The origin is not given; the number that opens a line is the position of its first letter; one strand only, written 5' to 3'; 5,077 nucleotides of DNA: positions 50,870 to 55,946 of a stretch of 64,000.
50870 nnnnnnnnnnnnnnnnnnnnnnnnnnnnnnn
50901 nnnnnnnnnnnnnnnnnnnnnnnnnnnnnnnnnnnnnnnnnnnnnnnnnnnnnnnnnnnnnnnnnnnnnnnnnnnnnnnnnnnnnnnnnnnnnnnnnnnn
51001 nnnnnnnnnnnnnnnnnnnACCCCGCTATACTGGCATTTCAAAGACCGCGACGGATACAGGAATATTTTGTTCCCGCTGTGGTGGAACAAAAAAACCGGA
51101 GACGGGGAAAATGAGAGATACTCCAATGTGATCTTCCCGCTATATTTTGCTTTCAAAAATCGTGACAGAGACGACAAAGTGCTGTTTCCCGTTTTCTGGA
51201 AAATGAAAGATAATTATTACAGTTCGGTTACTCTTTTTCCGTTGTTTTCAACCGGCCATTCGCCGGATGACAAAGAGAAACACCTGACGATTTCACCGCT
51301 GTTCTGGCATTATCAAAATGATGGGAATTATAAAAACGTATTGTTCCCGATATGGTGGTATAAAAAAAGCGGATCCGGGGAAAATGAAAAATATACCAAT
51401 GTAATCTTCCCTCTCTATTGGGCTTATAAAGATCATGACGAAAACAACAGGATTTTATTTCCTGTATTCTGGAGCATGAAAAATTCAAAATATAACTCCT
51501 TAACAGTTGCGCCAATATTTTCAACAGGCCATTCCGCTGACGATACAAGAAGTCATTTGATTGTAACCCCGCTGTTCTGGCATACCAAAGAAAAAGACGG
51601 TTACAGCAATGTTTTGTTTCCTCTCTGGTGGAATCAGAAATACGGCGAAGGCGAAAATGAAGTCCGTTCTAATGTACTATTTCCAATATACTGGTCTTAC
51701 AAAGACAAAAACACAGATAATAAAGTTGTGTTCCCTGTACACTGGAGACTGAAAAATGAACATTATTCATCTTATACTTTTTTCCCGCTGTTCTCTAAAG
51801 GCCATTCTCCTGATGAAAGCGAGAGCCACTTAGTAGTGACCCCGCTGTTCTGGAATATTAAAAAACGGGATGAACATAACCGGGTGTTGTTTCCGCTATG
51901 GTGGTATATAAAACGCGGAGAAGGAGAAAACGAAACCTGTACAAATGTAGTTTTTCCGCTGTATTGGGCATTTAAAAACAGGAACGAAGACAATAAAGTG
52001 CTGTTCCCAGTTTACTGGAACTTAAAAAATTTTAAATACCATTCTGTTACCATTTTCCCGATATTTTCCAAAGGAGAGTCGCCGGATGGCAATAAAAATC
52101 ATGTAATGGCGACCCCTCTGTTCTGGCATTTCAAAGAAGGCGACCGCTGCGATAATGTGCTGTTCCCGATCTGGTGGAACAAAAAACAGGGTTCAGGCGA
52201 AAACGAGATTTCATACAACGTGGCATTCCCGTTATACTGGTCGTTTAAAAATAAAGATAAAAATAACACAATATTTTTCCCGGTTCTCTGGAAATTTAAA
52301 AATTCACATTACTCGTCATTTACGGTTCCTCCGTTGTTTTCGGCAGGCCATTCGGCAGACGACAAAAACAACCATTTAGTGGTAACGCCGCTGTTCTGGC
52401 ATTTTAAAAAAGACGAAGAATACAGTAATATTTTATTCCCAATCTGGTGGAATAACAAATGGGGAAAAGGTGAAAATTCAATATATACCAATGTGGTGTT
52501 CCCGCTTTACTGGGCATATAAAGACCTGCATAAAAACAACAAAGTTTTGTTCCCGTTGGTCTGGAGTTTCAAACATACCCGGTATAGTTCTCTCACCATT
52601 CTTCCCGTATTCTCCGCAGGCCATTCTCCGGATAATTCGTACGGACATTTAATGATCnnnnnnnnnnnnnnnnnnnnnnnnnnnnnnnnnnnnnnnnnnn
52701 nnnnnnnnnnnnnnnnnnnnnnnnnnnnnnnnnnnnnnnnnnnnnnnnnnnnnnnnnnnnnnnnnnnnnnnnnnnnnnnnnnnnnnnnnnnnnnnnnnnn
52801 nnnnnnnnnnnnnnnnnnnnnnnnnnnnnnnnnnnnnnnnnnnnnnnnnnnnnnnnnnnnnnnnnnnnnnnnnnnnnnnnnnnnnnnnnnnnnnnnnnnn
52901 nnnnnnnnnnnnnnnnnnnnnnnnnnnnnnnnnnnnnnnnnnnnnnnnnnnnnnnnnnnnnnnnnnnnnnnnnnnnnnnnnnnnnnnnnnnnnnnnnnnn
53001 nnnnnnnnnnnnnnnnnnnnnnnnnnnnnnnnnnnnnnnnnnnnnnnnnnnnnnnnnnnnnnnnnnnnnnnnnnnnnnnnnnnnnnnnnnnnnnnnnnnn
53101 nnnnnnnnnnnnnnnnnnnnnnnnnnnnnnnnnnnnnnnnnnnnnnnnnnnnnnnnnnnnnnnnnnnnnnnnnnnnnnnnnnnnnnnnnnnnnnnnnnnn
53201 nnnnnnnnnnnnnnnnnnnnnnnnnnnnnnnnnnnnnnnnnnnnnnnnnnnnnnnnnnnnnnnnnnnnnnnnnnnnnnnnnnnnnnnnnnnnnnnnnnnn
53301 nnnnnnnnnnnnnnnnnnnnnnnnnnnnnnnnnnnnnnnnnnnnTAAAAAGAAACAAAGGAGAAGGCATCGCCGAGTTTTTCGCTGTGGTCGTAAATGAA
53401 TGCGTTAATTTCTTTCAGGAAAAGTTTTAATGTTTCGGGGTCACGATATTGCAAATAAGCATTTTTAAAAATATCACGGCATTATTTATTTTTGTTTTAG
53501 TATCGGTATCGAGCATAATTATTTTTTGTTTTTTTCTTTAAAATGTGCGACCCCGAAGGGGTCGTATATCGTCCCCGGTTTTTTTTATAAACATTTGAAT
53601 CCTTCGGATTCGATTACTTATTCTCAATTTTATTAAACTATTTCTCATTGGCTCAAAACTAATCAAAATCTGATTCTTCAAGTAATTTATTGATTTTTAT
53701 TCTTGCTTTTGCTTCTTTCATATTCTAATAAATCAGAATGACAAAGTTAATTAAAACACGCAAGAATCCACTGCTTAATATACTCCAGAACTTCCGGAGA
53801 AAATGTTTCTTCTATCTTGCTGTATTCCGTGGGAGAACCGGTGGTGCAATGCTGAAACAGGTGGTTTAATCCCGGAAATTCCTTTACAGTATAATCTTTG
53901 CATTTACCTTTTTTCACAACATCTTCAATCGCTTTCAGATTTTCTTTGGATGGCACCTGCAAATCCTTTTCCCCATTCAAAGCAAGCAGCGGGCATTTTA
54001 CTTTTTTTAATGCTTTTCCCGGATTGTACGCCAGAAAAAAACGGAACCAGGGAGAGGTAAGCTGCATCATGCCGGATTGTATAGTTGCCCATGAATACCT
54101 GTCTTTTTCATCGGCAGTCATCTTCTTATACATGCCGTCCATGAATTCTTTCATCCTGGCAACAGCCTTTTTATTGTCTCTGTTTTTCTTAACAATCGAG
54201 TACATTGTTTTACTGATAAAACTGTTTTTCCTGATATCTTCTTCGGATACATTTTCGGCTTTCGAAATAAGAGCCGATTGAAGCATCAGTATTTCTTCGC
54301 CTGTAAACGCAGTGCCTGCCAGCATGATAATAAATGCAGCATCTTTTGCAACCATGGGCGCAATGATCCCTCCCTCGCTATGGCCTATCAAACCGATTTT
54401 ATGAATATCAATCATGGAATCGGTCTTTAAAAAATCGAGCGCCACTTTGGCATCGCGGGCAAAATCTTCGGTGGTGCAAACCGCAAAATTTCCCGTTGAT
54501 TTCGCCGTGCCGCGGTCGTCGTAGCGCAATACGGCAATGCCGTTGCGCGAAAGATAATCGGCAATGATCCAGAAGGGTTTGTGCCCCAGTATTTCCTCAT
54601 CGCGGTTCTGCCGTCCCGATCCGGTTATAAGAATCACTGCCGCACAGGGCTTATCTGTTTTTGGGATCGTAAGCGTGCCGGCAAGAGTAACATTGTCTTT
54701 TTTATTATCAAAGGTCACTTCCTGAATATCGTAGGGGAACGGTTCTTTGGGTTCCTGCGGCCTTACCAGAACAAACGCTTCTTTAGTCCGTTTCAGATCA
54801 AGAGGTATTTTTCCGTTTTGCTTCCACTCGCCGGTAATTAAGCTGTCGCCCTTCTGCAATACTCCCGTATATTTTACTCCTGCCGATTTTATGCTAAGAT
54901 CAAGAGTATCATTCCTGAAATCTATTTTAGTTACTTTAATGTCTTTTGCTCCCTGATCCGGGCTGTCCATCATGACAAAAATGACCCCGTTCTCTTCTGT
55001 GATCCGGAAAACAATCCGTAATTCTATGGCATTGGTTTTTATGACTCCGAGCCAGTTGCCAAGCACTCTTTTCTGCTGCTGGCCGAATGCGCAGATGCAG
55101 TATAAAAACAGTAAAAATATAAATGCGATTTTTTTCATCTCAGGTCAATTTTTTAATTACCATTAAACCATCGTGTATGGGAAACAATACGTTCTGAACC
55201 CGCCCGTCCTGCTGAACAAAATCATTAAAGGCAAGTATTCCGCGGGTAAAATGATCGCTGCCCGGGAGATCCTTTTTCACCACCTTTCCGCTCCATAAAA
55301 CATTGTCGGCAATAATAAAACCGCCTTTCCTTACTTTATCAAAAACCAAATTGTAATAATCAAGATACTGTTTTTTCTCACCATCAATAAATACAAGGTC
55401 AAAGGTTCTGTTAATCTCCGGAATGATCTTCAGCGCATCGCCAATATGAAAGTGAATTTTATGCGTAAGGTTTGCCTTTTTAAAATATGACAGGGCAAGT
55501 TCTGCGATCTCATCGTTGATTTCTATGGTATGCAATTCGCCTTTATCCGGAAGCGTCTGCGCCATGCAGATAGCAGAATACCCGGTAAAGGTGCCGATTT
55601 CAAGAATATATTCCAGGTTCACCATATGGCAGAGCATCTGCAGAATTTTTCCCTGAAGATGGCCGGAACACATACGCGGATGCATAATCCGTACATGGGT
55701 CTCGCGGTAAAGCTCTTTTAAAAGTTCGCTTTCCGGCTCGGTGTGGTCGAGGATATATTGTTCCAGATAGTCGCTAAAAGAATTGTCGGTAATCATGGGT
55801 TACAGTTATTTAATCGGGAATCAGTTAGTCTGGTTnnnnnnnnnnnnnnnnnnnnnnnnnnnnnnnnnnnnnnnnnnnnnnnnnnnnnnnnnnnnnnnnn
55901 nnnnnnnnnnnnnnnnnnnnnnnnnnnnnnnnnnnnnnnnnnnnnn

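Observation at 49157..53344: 4.2-kb gene made of a 273-bp (91-aa) tandem super-repeat of aromatic 'FPLxW' units: a secreted repeat protein with no family I can name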

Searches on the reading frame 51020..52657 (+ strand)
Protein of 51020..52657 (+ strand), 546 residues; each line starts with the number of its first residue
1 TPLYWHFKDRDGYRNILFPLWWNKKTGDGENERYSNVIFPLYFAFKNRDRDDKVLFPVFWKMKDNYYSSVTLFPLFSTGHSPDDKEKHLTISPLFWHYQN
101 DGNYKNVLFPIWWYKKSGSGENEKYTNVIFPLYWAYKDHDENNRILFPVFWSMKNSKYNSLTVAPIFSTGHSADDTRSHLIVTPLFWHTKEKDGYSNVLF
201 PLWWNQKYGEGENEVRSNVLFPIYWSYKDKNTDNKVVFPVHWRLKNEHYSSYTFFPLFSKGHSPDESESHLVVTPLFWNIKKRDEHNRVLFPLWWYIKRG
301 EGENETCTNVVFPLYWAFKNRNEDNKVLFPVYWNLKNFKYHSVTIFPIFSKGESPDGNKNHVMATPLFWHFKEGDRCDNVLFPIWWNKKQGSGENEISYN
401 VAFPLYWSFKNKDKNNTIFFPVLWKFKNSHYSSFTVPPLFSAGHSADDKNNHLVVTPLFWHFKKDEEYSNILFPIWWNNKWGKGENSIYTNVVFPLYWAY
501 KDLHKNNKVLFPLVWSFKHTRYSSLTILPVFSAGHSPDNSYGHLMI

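Call 49: predict_structure(alignment_id=A3)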
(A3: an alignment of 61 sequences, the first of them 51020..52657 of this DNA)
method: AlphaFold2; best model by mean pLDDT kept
length: 546 residues; sequences in the alignment: 61
mean_pLDDT: 95.7   pTM: 0.59
mean pLDDT of the five models: 95.7, 94.2, 93.9, 93.7, 93.6
residues with pLDDT >= 90: 522; 70-90: 22; 50-70: 2; < 50: 0
segments of 3 or more residues with pLDDT < 50: none
pLDDT, mean of each block of 10 residues (from residue 1): 84 92 93 95 96 96 97 96 96 95 94 95 95 96 97 96 96 97 95 96 96 96 97 97 97 97 97 97 97 97 96 97 97 97 97 97 95 97 96 95 97 96 96 95 96 95 96 96 93 97 96 95 94 95 94
secondary structure, 60 per line:
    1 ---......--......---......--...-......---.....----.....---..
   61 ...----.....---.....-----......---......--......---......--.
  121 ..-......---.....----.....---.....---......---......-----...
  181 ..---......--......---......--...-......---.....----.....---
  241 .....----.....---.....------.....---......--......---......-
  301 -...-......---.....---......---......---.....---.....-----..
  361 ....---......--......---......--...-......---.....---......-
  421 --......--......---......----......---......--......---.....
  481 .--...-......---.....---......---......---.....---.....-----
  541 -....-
elements in order: E4-9 E12-17 E21-26 E33-38 E42-46 E51-55 E59-63 E68-72 E76-80 E86-91 E95-100 E103-108 E112-117 E124-129 E133-137 E142-146 E150-154 E158-163 E167-172 E178-182 E186-191 E194-199 E203-208 E215-220 E224-228 E233-237 E241-245 E250-254 E258-262 E269-273 E277-282 E285-290 E294-299 E306-311 E315-319 E323-328 E332-337 E341-345 E349-353 E359-364 E368-373 E376-381 E385-390 E397-402 E406-410 E414-419 E423-428 E431-436 E440-445 E450-455 E459-464 E467-472 E476-481 E488-493 E497-501 E505-510 E514-519 E523-527 E531-535 E542-545

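Call 74: fold_search(model_id=the predicted structure, library=pdb)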
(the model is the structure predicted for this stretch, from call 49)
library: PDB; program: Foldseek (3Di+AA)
matches with E <= 10: 853; with E <= 0.001: 53
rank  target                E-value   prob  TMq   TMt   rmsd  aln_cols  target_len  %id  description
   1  8jx8_B                1.5e-07  0.99  0.09  0.05  33.9      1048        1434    8  rat megalin head (released 2024-06-19)
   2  9cwm_B                5.2e-07  0.98  0.09  0.03  34.2      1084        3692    6  Cryo-EM structure of human Low-density lipoprotein receptor-related protein 2 (released 2025-08-06)
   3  8em7_A                6.3e-07  0.94  0.07  0.02  37.7       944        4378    6  Cryo-EM structure of LRP2 at pH 5.2 (released 2023-02-08)
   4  9i3v_B                7.6e-07  0.98  0.09  0.03  33.8      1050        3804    8  Cryo-EM structure of the human LRP2 ectodomain (released 2026-02-04)
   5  8jut_A                8.0e-07  0.99  0.10  0.02  33.3      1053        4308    7  rat megalin RAP complex (released 2024-06-19)
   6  8em4_A                1.6e-06  1.00  0.13  0.03  37.7       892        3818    7  Cryo-EM structure of LRP2 at pH 7.5 (released 2023-02-08)
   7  9cwm_A                1.7e-06  0.96  0.09  0.03  34.0      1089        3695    6  Cryo-EM structure of human Low-density lipoprotein receptor-related protein 2 (released 2025-08-06)
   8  9e9r                  5.2e-06  0.85  0.10  0.03  29.4       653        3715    9  The Structure of ApoB100 from Human Low-Density Lipoprotein (released 2024-12-18)
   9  9i3v_A                6.2e-06  0.96  0.10  0.03  35.7       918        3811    7  Cryo-EM structure of the human LRP2 ectodomain (released 2026-02-04)
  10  8r54_A                9.0e-06  0.97  0.12  0.05  49.8       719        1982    8  Mouse teneurin-3 non-compact subunit - A0B0 isoform (released 2024-05-08)
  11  8hmf_E                9.0e-06  0.87  0.09  0.05  43.4       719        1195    6  head module state 2 of Tetrahymena IFT-A (released 2023-06-14)
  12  8r51_A                1.3e-05  0.99  0.14  0.06  48.1       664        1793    8  Mouse teneurin-3 non-compact subunit - A1B1 isoform (released 2024-05-08)
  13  5juy_A                1.5e-05  0.96  0.11  0.06  35.1       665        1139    7  Active human apoptosome with procaspase-9 (released 2016-10-19)
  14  5juy_B                1.5e-05  0.96  0.11  0.06  35.1       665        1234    7  Active human apoptosome with procaspase-9 (released 2016-10-19)
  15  8f5o_E                1.9e-05  0.93  0.12  0.07  41.8       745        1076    6  Structure of Leishmania tarentolae IFT-A (state 1) (released 2022-12-21)
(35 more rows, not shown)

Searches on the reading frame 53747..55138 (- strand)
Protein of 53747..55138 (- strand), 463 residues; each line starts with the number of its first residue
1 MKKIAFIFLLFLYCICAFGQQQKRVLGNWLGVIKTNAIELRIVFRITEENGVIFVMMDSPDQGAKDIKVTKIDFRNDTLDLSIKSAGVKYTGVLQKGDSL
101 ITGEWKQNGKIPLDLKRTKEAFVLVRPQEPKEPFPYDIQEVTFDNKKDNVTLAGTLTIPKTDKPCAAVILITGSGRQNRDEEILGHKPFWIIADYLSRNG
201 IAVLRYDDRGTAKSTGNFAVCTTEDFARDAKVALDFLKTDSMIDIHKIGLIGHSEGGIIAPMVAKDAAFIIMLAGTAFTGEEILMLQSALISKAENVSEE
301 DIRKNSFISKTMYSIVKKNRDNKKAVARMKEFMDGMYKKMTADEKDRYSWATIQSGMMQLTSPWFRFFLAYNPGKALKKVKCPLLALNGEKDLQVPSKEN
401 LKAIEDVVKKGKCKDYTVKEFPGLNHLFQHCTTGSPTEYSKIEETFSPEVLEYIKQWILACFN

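Call 12: search_protein_families(library=pfam, proteins=[window:53747-55138:-], max_evalue=0.001)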
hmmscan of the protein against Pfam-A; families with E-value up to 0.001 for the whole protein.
window:53747-55138:- (463 aa): 10 families
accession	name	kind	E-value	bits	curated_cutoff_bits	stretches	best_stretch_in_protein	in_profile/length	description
PF12146.15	Hydrolase_4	-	7.8e-14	52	27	1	192-427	23-233/239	Serine aminopeptidase, S33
PF02129.25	Peptidase_S15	-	8.9e-10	39.1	23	1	148-407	1-247/262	X-Pro dipeptidyl-peptidase (S15 family)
PF00326.27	Peptidase_S9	-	4.4e-09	36.6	22.6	0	348-439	112-199/213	Prolyl oligopeptidase family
PF12697.13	Abhydrolase_6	-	1.5e-08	36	26.3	1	186-429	10-207/217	Alpha/beta hydrolase family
PF01738.24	DLH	-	2.2e-07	31.2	21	0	375-434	137-194/217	Dienelactone hydrolase family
PF08840.17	BAAT_C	-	3.8e-05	24.3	20.9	0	233-323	9-104/210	BAAT / Acyl-CoA thioester hydrolase C terminal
PF00561.26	Abhydrolase_1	-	5.4e-05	23.4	25.8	0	185-264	12-87/245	alpha/beta hydrolase fold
PF20434.5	BD-FAE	-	0.00062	19.8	26.8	0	160-265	8-108/215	BD-FAE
PF02273.21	Acyl_transf_2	-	0.0007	19.4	20.3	0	156-267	19-122/294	Acyl transferase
PF06500.17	FrsA-like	-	0.00085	18.6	22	0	129-259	159-278/414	Esterase FrsA-like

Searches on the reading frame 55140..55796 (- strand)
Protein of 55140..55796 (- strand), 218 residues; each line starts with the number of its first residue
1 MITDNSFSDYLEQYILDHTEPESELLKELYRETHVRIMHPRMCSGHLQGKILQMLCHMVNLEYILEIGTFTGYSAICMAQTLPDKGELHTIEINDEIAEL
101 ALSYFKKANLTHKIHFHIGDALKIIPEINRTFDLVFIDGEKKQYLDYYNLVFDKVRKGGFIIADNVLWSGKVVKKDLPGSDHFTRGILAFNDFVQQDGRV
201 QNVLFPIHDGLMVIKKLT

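Call 12: search_protein_families(library=pfam, proteins=[window:55140-55796:-], max_evalue=0.001)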
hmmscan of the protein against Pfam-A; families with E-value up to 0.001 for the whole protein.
window:55140-55796:- (218 aa): 6 families
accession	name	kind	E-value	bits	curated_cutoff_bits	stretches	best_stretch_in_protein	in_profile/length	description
PF01596.23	Methyltransf_3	-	1.2e-53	181.9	22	1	21-216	6-203/204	O-methyltransferase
PF13578.12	Methyltransf_24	-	3.9e-17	63.5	26.3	1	65-166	1-105/105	Methyltransferase domain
PF01135.25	PCMT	-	4e-08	33.7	20.3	1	30-124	43-136/210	Protein-L-isoaspartate(D-aspartate) O-methyltransferase (PCMT)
PF13649.12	Methyltransf_25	-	5.7e-07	30.6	27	1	64-140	1-73/97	Methyltransferase domain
PF13847.12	Methyltransf_31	-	1.3e-06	28.6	27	1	64-153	7-89/145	Methyltransferase domain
PF08704.16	GCD14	-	0.00021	21.5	26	1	59-138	39-120/247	tRNA methyltransferase complex GCD14 subunit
